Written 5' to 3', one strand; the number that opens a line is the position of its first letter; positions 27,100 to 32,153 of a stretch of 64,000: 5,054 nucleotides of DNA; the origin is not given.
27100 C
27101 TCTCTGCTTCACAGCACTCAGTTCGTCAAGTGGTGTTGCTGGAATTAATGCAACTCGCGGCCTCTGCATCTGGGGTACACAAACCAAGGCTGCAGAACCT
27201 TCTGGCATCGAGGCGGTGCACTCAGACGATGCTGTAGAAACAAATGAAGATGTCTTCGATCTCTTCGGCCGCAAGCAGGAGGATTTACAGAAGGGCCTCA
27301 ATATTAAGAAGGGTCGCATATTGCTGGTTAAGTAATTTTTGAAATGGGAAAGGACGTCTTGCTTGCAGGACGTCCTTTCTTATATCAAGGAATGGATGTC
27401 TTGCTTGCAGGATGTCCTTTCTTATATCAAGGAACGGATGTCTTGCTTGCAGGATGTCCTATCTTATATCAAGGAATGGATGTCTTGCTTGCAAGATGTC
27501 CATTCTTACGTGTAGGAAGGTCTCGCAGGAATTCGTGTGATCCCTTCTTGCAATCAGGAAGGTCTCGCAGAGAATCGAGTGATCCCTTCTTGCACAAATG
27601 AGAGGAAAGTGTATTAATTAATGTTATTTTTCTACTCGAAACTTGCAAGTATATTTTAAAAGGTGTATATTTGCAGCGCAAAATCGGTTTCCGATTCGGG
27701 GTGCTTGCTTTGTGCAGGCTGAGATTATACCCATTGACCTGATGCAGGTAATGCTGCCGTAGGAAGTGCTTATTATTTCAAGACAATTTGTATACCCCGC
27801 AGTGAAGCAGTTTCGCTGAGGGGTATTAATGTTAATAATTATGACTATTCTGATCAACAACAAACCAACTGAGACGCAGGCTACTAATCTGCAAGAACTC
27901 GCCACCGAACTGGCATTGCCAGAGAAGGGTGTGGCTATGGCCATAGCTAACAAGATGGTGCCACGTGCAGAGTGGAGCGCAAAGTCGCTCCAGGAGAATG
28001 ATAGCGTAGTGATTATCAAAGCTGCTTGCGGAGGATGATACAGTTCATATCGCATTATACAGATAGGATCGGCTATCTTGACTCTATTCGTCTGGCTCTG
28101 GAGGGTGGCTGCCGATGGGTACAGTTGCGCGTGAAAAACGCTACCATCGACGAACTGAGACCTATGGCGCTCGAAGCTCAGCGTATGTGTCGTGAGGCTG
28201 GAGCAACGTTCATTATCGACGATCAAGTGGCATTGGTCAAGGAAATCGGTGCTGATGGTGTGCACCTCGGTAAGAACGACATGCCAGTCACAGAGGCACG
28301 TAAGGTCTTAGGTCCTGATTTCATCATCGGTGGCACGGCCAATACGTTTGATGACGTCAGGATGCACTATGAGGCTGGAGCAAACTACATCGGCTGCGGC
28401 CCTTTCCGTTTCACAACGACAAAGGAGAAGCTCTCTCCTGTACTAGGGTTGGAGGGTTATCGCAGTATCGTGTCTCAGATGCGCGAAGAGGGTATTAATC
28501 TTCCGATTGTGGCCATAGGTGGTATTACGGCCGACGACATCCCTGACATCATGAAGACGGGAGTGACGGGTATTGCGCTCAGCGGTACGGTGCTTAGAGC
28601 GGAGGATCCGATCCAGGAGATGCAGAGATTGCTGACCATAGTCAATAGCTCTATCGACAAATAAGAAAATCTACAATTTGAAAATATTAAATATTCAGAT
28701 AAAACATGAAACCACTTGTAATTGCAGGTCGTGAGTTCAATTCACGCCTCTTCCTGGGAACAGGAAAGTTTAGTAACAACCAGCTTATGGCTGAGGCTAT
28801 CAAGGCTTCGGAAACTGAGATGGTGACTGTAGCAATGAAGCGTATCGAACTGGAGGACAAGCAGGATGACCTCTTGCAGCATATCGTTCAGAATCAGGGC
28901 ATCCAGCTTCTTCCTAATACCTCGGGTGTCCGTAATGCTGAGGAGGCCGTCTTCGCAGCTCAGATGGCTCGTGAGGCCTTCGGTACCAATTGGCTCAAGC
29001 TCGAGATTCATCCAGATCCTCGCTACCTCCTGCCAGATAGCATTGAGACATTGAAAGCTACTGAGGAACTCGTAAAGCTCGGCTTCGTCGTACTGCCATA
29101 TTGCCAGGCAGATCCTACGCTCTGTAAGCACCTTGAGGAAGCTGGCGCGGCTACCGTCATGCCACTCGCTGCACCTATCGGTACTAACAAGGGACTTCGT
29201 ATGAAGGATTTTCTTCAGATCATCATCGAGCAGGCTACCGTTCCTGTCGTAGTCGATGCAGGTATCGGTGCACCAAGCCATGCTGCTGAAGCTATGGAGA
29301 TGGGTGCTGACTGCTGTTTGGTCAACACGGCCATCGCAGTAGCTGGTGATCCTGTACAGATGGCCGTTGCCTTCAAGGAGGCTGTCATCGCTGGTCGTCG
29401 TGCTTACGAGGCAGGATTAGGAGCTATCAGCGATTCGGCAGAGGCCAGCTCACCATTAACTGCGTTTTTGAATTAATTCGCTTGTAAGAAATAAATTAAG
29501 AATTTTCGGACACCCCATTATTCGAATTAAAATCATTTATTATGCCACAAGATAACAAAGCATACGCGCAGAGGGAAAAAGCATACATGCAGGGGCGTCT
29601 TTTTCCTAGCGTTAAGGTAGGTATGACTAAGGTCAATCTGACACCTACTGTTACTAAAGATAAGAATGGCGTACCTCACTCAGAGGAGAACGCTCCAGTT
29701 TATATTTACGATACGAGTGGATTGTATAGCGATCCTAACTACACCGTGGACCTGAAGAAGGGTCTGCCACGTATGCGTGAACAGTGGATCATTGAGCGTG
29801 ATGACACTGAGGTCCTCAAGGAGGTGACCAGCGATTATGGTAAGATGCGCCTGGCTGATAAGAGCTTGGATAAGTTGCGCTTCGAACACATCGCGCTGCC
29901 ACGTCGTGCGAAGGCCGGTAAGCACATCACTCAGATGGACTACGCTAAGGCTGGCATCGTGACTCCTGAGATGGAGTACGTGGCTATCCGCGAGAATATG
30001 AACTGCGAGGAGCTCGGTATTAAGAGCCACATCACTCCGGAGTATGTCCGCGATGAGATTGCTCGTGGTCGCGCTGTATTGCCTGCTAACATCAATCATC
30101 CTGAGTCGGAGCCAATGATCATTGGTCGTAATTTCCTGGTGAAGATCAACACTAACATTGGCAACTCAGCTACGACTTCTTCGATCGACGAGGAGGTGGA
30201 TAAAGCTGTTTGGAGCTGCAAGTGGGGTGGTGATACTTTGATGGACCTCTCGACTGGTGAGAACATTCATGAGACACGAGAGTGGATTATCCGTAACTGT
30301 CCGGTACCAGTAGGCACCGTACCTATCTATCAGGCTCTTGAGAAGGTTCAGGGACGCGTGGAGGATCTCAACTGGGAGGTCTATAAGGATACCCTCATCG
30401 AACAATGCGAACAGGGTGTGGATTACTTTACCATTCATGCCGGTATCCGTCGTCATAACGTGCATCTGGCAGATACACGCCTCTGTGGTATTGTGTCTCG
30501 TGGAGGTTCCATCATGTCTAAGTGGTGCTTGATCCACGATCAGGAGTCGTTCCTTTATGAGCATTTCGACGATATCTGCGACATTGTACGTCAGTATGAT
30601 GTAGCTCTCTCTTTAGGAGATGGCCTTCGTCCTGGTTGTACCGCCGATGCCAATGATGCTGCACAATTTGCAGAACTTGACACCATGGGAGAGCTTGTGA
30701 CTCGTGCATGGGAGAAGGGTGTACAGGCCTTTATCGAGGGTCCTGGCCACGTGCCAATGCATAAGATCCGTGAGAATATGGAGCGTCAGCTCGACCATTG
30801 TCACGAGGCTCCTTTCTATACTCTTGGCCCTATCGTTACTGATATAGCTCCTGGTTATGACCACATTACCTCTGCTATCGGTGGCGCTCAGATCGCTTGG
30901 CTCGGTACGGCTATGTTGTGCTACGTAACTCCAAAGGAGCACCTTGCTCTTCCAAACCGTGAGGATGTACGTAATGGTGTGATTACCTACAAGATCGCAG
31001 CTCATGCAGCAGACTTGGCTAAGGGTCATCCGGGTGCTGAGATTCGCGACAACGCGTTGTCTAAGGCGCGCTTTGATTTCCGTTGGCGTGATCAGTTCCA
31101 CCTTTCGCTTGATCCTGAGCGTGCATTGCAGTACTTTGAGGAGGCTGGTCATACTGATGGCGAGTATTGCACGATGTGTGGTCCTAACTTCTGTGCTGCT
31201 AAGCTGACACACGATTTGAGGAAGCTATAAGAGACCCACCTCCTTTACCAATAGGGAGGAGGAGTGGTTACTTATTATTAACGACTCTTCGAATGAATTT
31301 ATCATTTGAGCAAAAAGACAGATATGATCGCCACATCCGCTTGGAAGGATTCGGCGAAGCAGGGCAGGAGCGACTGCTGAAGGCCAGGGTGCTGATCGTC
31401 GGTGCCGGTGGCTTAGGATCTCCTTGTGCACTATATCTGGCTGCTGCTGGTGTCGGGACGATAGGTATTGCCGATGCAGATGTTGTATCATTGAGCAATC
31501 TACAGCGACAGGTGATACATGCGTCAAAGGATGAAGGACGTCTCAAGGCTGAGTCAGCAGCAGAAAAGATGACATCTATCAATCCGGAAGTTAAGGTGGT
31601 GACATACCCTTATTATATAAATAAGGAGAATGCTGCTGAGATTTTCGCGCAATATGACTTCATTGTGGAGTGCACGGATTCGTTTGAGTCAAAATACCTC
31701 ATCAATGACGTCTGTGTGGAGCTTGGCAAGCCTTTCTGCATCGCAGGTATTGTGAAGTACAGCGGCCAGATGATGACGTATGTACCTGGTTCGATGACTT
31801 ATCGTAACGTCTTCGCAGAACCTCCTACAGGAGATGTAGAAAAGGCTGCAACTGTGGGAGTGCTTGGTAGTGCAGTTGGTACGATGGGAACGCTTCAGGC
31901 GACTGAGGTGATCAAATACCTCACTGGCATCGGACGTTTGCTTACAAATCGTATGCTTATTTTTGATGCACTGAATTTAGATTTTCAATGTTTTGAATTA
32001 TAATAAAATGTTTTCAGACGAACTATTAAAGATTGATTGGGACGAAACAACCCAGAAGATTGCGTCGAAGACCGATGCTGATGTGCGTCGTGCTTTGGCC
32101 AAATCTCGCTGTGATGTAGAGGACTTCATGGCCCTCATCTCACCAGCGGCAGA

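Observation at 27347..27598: Array A: six 42-bp-periodic stem-loop units abutting the stop codon of the PUL GH43 gene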

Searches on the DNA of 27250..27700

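Call 81: search_rna_families(source=window, start=27250, end=27700, threshold=evalue, max_evalue=1)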
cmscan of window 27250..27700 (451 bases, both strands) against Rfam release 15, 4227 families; matches with E-value up to 1: 9.
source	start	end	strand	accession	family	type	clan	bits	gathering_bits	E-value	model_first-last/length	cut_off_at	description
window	27346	27423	+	RF03941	mir-3158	Gene; miRNA;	-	31.7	97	0.00062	1-81/81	no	mir-3158 microRNA precursor family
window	27341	27439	+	RF00723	mir-448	Gene; miRNA;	-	25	90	0.016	1-111/111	no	mir-448 microRNA precursor family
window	27335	27434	+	RF04244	MIR169_6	Gene; miRNA;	CL00098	23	54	0.018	1-99/99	no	MIR169_6 microRNA precursor family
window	27370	27442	+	RF03478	mir-630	Gene; miRNA;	-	22.6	90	0.049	1-76/76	no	mir-630 microRNA precursor family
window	27349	27420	-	RF00995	mir-616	Gene; miRNA;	-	20.6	100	0.082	1-91/91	no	mir-616 microRNA precursor family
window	27380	27429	+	RF04186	mir-278_2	Gene; miRNA;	-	19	70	0.25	1-79/79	no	mir-278_2 microRNA precursor family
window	27355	27498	+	RF00433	Hsp90_CRE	Cis-reg; thermoregulator;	-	18.2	50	0.81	1-152/152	no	Hsp90 cis-regulatory element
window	27464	27517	+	RF04186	mir-278_2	Gene; miRNA;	-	17.3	70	0.79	1-79/79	no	mir-278_2 microRNA precursor family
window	27334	27381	+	RF00007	U12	Gene; snRNA; splicing;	CL00006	15.8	53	0.8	75-151/151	no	U12 minor spliceosomal RNA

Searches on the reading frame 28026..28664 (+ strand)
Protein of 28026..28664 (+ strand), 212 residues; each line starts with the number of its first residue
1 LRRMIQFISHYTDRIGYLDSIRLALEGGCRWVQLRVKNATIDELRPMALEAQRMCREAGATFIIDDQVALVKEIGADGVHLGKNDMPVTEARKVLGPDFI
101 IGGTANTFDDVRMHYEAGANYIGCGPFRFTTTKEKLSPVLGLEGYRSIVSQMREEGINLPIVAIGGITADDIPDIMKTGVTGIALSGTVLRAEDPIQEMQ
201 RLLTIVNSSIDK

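Call 16: search_protein_families(library=pfam, proteins=[window:28026-28664:+])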
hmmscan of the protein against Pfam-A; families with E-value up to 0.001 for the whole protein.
window:28026-28664:+ (212 aa): 2 families
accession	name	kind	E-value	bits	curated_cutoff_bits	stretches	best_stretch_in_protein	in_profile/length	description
PF02581.23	TMP-TENI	-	1e-51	175.3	27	1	17-186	14-177/180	Thiamine monophosphate synthase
PF03932.20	CutC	-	0.00088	19.2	23.3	0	62-186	72-199/202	CutC family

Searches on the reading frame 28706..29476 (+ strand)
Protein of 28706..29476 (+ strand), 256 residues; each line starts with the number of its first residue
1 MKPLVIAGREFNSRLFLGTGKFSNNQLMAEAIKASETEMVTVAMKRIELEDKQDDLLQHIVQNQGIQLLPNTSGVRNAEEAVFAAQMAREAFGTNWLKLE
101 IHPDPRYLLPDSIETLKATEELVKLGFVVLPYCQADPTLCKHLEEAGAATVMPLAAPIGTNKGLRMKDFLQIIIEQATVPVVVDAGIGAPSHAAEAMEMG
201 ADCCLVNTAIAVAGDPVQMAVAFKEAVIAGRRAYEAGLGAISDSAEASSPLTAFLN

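Call 16: search_protein_families(library=pfam, proteins=[window:28706-29476:+])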
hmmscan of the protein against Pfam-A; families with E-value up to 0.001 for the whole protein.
window:28706-29476:+ (256 aa): 2 families
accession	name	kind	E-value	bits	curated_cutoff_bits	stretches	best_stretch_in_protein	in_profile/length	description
PF05690.20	ThiG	-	8.5e-108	359.8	23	1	6-250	2-247/247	Thiazole biosynthesis protein ThiG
PF00977.27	His_biosynth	-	4.8e-05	23.4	23.6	1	161-213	56-108/228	Histidine biosynthesis protein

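Call 78: find_encoding_contigs(protein=window:28706-29476:+, flank=4000, max_places=8)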
Protein window:28706-29476:+ (256 aa): 9 contigs read that carry it; 8 places shown.
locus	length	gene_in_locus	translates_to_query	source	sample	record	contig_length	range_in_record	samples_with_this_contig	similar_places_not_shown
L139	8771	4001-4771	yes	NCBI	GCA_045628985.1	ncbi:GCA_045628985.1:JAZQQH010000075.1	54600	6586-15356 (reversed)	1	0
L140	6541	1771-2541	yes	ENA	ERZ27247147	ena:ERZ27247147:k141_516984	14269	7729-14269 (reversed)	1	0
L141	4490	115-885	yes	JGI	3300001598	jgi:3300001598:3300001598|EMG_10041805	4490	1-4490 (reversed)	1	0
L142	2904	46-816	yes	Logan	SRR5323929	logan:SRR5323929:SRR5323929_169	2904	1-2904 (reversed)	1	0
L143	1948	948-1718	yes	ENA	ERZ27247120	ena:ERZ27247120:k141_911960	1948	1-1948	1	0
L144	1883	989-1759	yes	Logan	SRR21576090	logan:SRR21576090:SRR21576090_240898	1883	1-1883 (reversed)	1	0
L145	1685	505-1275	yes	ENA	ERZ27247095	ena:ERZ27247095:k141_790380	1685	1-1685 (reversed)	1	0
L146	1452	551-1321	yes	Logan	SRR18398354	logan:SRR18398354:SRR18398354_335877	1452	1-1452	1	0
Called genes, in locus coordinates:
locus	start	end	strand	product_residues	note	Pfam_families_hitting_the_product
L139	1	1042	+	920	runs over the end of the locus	PF00521:DNA_topoisoIV, PF03989:DNA_gyraseA_C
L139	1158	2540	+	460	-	PF07719:TPR_2 (faint), PF13428:TPR_14 (faint), PF13431:TPR_17 (faint), PF14559:TPR_19 (faint), PF13181:TPR_8 (weak)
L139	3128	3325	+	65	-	PF02597:ThiS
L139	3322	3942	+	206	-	PF02581:TMP-TENI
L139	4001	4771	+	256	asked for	PF05690:ThiG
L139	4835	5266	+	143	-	PF13366:PDDEXK_3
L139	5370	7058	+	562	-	PF13667:ThiC-associated, PF01964:ThiC_Rad_SAM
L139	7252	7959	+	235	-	PF00899:ThiF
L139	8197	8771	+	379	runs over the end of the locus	PF04055:Radical_SAM, PF06968:BATS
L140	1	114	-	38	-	?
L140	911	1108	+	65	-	PF02597:ThiS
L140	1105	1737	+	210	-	PF02581:TMP-TENI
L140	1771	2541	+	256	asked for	PF05690:ThiG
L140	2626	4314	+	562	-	PF13667:ThiC-associated, PF01964:ThiC_Rad_SAM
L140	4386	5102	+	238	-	PF00899:ThiF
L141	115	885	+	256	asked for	PF05690:ThiG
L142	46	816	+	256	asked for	PF05690:ThiG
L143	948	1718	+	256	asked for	PF05690:ThiG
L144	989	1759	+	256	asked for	PF05690:ThiG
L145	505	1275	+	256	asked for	PF05690:ThiG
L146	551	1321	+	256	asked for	PF05690:ThiG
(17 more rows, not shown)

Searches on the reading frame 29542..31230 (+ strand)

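Call 16: search_protein_families(library=pfam, proteins=[window:29542-31230:+])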
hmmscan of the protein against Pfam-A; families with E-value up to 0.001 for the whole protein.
window:29542-31230:+ (562 aa): 2 families
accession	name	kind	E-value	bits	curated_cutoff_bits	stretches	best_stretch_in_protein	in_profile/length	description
PF01964.24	ThiC_Rad_SAM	-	1.2e-185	617.7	25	1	130-557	1-419/420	Radical SAM ThiC family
PF13667.11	ThiC-associated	-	6e-29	100.2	27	1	8-90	2-81/81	ThiC-associated domain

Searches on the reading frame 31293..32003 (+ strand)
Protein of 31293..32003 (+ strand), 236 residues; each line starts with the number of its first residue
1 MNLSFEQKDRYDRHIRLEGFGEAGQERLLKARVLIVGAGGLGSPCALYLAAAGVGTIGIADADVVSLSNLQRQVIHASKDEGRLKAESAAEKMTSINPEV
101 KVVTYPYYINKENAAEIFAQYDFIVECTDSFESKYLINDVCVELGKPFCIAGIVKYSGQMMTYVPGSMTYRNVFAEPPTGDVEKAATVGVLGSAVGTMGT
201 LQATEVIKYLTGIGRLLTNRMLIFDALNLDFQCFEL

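Call 89: search_protein_families(library=pfam, proteins=[window:31293-32003:+], max_evalue=0.00001)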
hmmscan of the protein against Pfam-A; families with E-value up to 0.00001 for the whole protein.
window:31293-32003:+ (236 aa): 1 family
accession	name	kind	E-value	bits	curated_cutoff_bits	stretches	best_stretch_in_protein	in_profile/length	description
PF00899.27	ThiF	-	2.4e-74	249.9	28.1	1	11-234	1-227/238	ThiF family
